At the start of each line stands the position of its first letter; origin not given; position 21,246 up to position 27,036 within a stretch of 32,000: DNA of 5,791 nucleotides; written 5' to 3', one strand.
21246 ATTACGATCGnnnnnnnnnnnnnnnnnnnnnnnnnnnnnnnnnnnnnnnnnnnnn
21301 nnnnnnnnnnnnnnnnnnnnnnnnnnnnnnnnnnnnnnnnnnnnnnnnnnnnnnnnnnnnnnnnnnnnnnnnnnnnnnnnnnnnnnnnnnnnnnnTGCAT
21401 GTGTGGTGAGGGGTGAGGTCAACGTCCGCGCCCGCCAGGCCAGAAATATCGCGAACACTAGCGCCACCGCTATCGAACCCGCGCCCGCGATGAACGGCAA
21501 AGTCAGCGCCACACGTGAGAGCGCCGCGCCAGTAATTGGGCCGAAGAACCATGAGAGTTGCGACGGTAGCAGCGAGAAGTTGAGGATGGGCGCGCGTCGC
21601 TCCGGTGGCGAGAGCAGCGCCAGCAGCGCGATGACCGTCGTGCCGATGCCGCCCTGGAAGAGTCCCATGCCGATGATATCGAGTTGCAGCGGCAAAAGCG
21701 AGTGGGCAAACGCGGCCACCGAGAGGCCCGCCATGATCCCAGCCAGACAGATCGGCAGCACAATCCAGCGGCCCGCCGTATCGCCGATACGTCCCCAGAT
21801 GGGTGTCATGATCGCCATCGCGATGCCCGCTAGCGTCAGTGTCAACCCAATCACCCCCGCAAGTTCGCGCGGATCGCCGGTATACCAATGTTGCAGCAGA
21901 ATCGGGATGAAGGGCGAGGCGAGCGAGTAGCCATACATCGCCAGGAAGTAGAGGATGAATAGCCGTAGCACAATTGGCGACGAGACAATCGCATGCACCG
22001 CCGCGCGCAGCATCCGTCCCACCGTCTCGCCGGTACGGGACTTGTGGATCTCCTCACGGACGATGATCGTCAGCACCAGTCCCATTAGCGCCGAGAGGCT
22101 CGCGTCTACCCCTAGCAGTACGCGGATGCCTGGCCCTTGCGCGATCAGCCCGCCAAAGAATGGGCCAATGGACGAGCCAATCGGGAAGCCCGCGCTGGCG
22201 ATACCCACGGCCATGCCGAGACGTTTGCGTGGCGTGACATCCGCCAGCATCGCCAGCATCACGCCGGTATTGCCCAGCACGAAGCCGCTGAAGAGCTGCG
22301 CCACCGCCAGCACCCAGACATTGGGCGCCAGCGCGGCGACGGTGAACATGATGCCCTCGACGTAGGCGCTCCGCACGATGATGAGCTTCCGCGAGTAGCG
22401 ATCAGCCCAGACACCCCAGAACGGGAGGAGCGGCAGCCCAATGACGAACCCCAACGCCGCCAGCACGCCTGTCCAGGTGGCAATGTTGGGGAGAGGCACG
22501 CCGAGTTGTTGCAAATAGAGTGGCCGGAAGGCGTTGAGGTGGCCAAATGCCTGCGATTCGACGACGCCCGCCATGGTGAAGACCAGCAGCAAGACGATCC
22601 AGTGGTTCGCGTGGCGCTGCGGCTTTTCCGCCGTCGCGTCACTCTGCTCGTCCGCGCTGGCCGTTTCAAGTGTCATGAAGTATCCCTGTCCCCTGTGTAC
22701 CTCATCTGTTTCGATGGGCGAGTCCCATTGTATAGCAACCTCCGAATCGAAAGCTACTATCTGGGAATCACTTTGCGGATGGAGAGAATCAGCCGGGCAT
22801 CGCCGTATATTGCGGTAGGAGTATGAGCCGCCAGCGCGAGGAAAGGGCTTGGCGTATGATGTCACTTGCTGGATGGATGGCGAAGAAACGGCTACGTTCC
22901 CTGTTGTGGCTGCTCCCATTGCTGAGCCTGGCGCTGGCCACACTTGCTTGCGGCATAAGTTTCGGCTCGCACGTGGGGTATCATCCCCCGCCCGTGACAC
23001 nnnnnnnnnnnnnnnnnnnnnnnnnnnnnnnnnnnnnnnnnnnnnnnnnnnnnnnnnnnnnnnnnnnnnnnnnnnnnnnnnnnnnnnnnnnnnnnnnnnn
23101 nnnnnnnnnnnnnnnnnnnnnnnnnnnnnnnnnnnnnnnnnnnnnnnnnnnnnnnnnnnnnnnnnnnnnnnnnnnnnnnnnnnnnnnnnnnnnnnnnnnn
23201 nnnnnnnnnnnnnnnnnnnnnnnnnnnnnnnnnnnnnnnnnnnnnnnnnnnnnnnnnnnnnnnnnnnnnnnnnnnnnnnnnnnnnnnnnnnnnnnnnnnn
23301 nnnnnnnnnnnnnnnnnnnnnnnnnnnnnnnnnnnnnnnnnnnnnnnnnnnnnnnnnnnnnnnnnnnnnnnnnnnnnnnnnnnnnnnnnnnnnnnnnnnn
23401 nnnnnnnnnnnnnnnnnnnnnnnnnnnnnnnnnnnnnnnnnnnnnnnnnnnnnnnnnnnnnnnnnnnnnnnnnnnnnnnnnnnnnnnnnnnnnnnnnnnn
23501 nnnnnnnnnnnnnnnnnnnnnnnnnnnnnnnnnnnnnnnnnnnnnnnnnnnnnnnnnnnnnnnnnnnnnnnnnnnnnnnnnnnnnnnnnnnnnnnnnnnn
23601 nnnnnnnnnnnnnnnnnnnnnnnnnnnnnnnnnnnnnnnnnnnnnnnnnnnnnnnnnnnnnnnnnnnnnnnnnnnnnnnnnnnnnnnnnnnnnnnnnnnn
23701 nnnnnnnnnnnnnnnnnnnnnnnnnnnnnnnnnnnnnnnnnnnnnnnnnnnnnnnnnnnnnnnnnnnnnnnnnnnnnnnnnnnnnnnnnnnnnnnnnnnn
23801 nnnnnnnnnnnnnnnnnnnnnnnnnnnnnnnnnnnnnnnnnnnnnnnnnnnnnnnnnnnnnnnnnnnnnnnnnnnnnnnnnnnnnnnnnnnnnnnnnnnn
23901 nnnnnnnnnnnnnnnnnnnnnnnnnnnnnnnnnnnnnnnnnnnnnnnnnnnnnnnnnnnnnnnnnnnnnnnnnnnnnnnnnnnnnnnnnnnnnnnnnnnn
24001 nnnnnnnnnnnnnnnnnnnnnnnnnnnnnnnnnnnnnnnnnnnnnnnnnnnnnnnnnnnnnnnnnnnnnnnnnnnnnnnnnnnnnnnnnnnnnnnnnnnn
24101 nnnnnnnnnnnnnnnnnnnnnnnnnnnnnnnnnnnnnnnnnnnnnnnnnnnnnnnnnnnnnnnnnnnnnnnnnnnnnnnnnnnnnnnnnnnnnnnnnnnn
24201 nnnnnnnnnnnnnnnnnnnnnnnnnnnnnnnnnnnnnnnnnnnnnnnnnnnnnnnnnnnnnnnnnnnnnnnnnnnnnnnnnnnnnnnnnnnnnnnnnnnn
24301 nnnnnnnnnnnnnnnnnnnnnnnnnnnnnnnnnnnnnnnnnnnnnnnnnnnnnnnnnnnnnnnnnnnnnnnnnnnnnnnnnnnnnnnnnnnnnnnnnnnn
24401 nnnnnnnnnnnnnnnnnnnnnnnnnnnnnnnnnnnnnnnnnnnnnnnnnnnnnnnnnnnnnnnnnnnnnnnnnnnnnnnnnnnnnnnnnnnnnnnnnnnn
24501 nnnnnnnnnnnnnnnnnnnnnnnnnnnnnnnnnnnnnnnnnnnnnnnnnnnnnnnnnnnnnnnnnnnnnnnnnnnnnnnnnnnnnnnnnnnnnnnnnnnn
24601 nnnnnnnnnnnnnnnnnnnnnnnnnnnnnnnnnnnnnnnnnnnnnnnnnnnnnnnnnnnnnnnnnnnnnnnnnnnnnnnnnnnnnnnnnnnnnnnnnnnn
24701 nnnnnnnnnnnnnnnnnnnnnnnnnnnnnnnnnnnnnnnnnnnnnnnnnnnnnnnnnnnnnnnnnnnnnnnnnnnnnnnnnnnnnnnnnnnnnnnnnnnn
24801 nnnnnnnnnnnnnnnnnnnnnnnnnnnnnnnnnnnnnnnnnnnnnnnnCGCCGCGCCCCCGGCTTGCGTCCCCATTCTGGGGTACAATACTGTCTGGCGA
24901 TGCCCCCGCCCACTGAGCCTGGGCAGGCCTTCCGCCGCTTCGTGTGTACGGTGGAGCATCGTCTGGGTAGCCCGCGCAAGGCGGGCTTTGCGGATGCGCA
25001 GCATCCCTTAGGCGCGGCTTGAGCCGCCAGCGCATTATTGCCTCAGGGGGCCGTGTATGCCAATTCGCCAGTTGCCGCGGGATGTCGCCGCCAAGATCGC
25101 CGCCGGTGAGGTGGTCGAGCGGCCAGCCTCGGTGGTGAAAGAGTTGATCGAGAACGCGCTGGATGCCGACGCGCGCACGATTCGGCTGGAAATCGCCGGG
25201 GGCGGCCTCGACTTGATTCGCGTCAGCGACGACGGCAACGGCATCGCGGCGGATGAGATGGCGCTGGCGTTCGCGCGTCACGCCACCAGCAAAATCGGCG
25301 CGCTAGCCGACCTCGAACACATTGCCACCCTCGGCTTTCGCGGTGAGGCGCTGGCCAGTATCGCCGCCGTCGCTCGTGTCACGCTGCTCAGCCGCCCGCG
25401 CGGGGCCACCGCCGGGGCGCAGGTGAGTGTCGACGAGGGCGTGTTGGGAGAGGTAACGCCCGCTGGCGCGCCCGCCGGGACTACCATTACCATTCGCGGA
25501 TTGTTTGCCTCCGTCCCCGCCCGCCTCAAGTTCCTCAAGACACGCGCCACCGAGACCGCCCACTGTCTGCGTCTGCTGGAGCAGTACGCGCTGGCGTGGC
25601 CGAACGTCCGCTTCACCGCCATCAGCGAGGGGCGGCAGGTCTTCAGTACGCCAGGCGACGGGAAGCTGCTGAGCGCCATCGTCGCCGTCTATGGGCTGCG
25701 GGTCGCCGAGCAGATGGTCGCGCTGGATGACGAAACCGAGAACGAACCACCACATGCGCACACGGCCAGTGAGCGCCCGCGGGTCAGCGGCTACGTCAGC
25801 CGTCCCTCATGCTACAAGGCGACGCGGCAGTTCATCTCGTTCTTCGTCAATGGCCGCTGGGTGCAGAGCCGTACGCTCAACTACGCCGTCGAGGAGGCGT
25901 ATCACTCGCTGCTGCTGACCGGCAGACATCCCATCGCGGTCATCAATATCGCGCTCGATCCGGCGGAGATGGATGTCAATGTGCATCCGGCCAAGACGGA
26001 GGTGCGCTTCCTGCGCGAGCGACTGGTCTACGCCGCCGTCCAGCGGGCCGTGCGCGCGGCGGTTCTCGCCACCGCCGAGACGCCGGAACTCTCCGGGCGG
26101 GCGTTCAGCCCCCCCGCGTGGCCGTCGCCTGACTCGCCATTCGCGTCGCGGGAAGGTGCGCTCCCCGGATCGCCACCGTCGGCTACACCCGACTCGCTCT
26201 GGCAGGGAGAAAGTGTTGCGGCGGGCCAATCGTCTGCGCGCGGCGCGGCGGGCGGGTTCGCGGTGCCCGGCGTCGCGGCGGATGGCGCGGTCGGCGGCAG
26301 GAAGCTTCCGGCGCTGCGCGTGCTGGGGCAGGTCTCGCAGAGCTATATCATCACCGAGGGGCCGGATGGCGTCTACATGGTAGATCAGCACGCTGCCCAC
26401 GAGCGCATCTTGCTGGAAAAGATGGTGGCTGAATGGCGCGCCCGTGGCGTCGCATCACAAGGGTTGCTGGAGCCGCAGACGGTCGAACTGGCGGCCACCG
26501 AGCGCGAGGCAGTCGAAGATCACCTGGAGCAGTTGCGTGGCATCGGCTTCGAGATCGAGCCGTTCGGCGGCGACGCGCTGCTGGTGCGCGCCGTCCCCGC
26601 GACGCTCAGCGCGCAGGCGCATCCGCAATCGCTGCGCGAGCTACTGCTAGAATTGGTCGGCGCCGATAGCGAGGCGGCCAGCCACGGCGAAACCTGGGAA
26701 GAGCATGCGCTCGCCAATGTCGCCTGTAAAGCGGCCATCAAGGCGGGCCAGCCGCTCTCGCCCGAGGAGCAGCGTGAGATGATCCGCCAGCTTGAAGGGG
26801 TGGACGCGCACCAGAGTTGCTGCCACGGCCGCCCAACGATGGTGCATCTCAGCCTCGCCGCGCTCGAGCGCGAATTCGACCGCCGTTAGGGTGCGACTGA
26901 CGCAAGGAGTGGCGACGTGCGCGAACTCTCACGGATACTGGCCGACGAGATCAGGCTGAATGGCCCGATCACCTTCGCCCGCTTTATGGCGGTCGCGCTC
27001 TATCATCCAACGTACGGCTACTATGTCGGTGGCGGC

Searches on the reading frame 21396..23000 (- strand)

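Call 84: search_protein_families(library=pfam, proteins=[window:21396-23000:-], max_evalue=0.00001)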
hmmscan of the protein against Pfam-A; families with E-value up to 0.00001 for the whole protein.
window:21396-23000:- (535 aa): 1 family
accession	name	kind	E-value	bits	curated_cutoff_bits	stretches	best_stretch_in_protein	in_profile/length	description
PF07690.21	MFS_1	-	3.6e-38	131.8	33.4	2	151-368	11-228/347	Major Facilitator Superfamily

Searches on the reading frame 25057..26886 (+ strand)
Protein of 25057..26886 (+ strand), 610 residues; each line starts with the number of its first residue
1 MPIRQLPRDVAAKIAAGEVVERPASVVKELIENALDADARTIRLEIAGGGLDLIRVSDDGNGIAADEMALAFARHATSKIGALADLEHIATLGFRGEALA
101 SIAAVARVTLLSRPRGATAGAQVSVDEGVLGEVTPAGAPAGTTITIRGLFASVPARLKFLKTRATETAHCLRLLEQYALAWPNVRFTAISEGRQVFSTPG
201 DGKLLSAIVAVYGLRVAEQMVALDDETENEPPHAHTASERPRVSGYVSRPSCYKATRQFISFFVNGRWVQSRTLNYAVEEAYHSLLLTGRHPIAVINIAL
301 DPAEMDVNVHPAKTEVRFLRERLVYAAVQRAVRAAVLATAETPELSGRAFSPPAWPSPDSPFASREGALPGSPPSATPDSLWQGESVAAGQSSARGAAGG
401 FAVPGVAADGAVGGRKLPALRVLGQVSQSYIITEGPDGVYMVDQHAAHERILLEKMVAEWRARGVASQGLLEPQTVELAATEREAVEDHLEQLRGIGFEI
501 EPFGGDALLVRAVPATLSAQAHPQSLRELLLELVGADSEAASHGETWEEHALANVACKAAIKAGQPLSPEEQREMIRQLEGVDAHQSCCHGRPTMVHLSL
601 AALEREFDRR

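Call 84: search_protein_families(library=pfam, proteins=[window:25057-26886:+], max_evalue=0.00001)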
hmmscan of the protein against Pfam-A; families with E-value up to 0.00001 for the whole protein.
window:25057-26886:+ (610 aa): 4 families
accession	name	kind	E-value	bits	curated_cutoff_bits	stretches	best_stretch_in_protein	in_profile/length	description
PF08676.16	MutL_C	-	3.6e-38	130.9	25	1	423-567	1-142/142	MutL C terminal dimerisation domain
PF01119.25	DNA_mis_repair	-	9.6e-34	116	26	1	209-335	2-117/119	DNA mismatch repair protein, C-terminal domain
PF13589.12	HATPase_c_3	-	5.2e-10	39.9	25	1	24-126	4-106/137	Histidine kinase-, DNA gyrase B-, and HSP90-like ATPase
PF02518.31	HATPase_c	-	1.5e-06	29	26.4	1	21-77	4-63/111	Histidine kinase-, DNA gyrase B-, and HSP90-like ATPase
